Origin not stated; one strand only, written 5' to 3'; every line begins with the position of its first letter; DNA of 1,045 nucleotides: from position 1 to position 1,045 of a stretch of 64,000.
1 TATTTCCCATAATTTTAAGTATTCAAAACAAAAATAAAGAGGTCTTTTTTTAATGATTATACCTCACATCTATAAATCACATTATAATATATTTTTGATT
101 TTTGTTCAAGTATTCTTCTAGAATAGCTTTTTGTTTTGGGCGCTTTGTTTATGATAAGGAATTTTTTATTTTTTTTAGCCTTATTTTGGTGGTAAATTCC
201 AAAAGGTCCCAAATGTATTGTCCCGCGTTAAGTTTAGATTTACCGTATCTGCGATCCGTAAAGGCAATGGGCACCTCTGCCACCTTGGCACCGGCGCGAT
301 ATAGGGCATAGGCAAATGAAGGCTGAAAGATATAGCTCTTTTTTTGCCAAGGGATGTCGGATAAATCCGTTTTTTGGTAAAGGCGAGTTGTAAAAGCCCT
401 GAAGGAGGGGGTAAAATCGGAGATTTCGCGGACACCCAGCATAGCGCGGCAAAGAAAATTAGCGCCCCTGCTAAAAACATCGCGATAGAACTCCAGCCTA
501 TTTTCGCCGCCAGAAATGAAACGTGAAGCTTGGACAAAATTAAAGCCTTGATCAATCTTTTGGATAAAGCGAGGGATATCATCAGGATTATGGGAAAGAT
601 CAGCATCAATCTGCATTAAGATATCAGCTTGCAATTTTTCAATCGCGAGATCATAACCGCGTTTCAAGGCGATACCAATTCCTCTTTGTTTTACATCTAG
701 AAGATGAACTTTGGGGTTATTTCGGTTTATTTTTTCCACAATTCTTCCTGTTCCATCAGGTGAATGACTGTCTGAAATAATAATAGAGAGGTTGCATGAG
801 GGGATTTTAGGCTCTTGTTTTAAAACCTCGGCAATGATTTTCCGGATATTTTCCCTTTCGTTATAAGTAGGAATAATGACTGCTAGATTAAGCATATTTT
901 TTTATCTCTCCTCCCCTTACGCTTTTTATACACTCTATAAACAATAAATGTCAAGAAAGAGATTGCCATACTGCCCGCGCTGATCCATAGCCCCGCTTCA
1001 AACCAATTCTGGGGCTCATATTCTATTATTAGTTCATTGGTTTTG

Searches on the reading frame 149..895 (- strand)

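Call 28: search_protein_families(library=pfam, proteins=[window:149-895:-], max_evalue=0.001)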
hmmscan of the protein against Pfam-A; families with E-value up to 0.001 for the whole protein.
window:149-895:- (248 aa): 3 families
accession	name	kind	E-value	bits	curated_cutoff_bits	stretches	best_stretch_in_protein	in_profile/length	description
PF00535.33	Glycos_transf_2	-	3.8e-25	89.2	23.3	1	6-173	2-164/168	Glycosyl transferase family 2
PF13641.12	Glyco_tranf_2_3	-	1.9e-07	31.8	27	1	4-214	3-210/230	Glycosyltransferase like family 2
PF10111.15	Glyco_tranf_2_2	-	0.00013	22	27.3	1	6-111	2-103/276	Glycosyltransferase like family 2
